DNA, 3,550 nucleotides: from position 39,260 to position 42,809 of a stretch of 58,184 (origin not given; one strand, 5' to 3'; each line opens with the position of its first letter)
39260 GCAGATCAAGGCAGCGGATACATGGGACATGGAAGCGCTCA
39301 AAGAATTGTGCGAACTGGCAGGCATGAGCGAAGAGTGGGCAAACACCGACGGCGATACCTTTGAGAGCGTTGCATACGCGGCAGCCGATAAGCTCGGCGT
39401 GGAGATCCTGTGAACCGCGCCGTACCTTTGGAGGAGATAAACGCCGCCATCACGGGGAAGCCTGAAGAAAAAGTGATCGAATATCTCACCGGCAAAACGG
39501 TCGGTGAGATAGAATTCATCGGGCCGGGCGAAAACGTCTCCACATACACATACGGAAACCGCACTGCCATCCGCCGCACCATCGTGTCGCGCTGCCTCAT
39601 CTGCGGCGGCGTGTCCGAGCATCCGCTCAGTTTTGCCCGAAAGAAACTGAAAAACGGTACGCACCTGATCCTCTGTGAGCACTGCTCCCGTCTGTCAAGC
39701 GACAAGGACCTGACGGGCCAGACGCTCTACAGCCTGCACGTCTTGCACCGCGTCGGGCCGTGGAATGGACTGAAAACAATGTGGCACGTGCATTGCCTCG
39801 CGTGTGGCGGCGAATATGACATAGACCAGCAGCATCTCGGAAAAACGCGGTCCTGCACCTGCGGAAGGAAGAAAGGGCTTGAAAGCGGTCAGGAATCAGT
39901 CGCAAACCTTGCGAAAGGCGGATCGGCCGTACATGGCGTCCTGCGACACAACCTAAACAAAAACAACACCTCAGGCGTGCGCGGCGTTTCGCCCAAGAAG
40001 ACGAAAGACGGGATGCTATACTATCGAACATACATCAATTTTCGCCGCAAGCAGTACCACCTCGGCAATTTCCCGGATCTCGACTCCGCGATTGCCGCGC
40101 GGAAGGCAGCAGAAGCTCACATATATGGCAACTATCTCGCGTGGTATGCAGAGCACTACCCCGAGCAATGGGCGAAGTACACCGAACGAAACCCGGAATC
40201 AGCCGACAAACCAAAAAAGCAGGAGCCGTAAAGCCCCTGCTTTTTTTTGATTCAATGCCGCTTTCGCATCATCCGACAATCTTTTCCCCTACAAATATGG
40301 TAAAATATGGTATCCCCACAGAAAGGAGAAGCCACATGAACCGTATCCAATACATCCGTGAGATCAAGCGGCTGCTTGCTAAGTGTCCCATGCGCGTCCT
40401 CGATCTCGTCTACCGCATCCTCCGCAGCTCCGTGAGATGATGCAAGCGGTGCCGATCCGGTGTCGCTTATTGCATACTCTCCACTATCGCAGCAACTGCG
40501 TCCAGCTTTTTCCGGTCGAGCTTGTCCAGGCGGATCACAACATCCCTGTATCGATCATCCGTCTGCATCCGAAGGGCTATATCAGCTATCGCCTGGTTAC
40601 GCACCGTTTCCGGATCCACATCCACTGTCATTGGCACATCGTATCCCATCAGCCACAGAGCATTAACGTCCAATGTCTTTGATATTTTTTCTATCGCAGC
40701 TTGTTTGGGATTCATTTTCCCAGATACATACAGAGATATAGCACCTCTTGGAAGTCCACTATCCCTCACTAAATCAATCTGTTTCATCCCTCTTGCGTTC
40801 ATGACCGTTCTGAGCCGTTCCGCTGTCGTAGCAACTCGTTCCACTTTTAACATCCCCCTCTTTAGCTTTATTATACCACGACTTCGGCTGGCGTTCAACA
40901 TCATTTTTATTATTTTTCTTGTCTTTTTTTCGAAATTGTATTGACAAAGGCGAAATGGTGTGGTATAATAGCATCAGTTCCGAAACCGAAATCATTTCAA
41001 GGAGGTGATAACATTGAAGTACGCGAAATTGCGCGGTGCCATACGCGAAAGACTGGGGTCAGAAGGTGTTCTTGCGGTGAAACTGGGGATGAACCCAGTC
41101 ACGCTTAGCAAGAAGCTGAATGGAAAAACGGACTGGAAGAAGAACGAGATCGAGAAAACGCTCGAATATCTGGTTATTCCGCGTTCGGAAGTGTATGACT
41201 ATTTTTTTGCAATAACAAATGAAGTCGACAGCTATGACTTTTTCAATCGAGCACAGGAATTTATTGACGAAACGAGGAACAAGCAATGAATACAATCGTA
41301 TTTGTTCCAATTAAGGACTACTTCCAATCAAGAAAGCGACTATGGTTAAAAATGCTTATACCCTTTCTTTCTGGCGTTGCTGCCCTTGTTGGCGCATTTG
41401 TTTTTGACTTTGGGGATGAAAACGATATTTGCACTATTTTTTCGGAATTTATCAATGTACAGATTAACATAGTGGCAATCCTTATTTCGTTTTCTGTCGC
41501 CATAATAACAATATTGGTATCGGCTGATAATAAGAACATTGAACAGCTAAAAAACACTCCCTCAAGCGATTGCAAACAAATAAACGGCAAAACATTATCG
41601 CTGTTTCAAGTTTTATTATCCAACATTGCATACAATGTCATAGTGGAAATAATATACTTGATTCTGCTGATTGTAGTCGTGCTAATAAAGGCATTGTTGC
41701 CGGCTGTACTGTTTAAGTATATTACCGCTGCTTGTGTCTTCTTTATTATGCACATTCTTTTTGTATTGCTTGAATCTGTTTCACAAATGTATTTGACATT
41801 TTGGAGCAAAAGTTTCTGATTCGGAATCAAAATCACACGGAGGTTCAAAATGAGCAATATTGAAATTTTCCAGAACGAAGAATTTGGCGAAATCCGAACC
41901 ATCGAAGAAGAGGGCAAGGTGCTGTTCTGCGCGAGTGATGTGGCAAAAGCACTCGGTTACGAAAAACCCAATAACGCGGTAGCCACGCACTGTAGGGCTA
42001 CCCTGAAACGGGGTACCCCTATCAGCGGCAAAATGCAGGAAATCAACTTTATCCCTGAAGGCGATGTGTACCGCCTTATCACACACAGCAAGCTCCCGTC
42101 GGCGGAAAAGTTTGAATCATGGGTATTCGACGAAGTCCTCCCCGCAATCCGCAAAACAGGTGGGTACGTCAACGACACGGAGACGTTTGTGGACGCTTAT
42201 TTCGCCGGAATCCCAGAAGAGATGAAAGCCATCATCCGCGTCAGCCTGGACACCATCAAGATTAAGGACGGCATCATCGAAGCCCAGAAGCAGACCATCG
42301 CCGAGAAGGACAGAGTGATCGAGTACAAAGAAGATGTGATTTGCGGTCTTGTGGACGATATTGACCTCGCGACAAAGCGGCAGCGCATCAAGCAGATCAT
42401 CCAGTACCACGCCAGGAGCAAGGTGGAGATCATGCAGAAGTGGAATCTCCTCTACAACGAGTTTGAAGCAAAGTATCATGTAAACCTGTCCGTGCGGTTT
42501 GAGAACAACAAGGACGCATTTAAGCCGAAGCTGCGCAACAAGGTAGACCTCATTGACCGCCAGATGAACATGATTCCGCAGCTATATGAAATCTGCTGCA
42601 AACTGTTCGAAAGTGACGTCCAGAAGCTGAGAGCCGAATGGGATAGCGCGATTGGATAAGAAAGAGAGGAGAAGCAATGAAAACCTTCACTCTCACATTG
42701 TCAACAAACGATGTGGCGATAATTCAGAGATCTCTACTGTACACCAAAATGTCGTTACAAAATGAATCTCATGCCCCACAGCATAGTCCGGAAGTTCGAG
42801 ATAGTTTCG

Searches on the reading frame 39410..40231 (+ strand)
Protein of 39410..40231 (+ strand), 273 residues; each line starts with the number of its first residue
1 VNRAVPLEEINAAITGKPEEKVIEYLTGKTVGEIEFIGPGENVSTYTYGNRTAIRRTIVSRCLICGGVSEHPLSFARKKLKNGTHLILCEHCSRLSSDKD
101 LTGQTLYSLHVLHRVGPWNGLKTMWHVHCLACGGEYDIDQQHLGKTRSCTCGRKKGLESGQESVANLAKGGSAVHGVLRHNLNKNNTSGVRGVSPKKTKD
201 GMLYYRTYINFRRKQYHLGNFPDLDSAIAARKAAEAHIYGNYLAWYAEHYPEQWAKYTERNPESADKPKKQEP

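Call 15: search_protein_families(library=phrogs, proteins=[window:39410-40231:+], max_evalue=0.001)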
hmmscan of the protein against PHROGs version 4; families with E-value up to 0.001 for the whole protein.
window:39410-40231:+ (273 aa): 6 families
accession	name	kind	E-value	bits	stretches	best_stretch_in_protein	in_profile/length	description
phrog_374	-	DNA, RNA and nucleotide metabolism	9.7e-14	52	2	180-253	350-423/617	HNH endonuclease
phrog_99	-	DNA, RNA and nucleotide metabolism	6.2e-13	50.2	1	182-256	207-277/383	HNH endonuclease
phrog_13470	-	DNA, RNA and nucleotide metabolism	1.2e-10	42.8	1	100-242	11-146/152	HNH endonuclease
phrog_4578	-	DNA, RNA and nucleotide metabolism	7.2e-09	36.6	1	181-243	60-119/130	HNH endonuclease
phrog_3593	-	DNA, RNA and nucleotide metabolism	0.00015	22.5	1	183-236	144-194/210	HNH endonuclease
phrog_953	-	DNA, RNA and nucleotide metabolism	0.00064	20.1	0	180-242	306-365/420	HNH endonuclease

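Call 92: search_protein_families(library=pfam, proteins=[window:39410-40231:+], max_evalue=0.001)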
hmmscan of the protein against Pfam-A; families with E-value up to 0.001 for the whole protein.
window:39410-40231:+ (273 aa): 0 families

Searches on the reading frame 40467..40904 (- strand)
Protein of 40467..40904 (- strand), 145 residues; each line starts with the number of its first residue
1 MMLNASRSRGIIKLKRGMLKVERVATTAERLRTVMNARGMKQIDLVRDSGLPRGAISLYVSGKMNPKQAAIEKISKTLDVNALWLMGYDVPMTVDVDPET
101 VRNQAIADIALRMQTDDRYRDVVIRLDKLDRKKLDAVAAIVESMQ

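Call 15: search_protein_families(library=phrogs, proteins=[window:40467-40904:-], max_evalue=0.001)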
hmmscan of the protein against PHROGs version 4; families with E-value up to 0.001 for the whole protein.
window:40467-40904:- (145 aa): 11 families
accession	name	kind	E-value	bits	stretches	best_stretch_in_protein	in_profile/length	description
phrog_2967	-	transcription regulation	7.9e-16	59.3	1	23-101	7-78/225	transcriptional regulator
phrog_8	-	transcription regulation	1.2e-13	52.2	1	24-125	74-166/346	transcriptional regulator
phrog_2328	-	transcription regulation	9.1e-12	45.9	1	24-93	13-82/128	transcriptional repressor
phrog_4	-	transcription regulation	1.8e-11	44.7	1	24-104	134-205/400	transcriptional repressor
phrog_2439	-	transcription regulation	9.7e-09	35.6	1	24-132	5-111/367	transcriptional regulator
phrog_3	-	transcription regulation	3.3e-08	34.7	1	25-102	87-167/430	transcriptional repressor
phrog_4268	-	transcription regulation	5.6e-06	27.5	1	22-80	31-87/96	transcriptional repressor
phrog_3557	-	transcription regulation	9.3e-06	26.9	1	25-136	12-116/142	transcriptional regulator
phrog_147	-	transcription regulation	2.8e-05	25.4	1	26-87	4-68/100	transcriptional regulator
phrog_3037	-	transcription regulation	2.9e-05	25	1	27-134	27-119/189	transcriptional repressor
phrog_296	-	integration and excision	0.00014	21.7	1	14-77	215-279/626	DNA transposition protein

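Call 92: search_protein_families(library=pfam, proteins=[window:40467-40904:-], max_evalue=0.001)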
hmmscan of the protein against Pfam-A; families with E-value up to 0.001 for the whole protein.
window:40467-40904:- (145 aa): 2 families
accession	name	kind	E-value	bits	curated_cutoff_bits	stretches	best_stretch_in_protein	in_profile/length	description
PF01381.28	HTH_3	-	8.6e-08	32.5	23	1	31-85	1-55/55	Helix-turn-helix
PF13443.12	HTH_26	-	4.7e-07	30.4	22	1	30-81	1-53/63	Cro/C1-type HTH DNA-binding domain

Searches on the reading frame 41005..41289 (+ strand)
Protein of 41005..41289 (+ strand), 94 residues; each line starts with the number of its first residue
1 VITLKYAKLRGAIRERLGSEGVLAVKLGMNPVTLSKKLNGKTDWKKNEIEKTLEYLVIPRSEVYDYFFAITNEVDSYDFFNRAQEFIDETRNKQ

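Call 15: search_protein_families(library=phrogs, proteins=[window:41005-41289:+], max_evalue=0.001)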
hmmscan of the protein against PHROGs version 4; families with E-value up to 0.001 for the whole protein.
window:41005-41289:+ (94 aa): 2 families
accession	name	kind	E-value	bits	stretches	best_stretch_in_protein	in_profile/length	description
phrog_3642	-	DNA, RNA and nucleotide metabolism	0.00022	22.1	1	14-73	17-75/79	HTH DNA binding protein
phrog_4583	-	transcription regulation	0.00051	21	1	9-56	15-62/81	transcriptional repressor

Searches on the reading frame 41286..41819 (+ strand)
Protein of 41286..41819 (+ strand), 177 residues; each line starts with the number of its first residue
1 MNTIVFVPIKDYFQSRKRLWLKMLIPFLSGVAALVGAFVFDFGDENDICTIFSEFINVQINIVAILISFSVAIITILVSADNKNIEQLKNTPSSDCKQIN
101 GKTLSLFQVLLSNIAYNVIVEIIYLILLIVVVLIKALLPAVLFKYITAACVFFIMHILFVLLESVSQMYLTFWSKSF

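Call 15: search_protein_families(library=phrogs, proteins=[window:41286-41819:+], max_evalue=0.001)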
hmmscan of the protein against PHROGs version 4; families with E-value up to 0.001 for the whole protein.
window:41286-41819:+ (177 aa): 1 family
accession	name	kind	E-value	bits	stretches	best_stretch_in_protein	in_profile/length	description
phrog_4613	-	unknown function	1e-11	46.3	1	6-174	6-165/169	-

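Call 92: search_protein_families(library=pfam, proteins=[window:41286-41819:+], max_evalue=0.001)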
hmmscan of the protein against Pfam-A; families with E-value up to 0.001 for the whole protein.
window:41286-41819:+ (177 aa): 0 families

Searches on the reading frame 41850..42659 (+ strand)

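Call 15: search_protein_families(library=phrogs, proteins=[window:41850-42659:+], max_evalue=0.001)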
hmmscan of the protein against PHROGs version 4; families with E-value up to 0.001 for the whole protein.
window:41850-42659:+ (269 aa): 13 families
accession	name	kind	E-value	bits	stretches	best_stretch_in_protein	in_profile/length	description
phrog_130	-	transcription regulation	9.2e-44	151.2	1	1-203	157-357/480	anti-repressor Ant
phrog_2899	-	transcription regulation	1.7e-39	137.1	1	1-113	4-118/263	anti-repressor Ant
phrog_463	-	transcription regulation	1.2e-36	127.5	1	1-149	2-157/250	anti-repressor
phrog_2593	-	transcription regulation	1.9e-26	94.3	1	11-107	26-134/255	anti-repressor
phrog_25722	-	unknown function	6e-25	88.8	1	1-109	1-111/150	-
phrog_2011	-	transcription regulation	1.3e-22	81.9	1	5-110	2-120/275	anti-repressor Ant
phrog_7940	-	unknown function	2.8e-21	77.2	1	1-109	1-110/252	-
phrog_5060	-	transcription regulation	5.3e-21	76.7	1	14-107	16-120/224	anti-repressor Ant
phrog_245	-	transcription regulation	7.7e-21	75.9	1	7-155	46-166/319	anti-repressor Ant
phrog_9976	-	transcription regulation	3.1e-17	64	1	5-108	4-108/188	anti-repressor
phrog_2977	-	transcription regulation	1.3e-14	55.2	1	1-83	61-148/150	anti-repressor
phrog_34000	-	unknown function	2.4e-08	35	1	3-137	13-157/194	-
phrog_28351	-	unknown function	0.0002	22.4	1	13-45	14-46/168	-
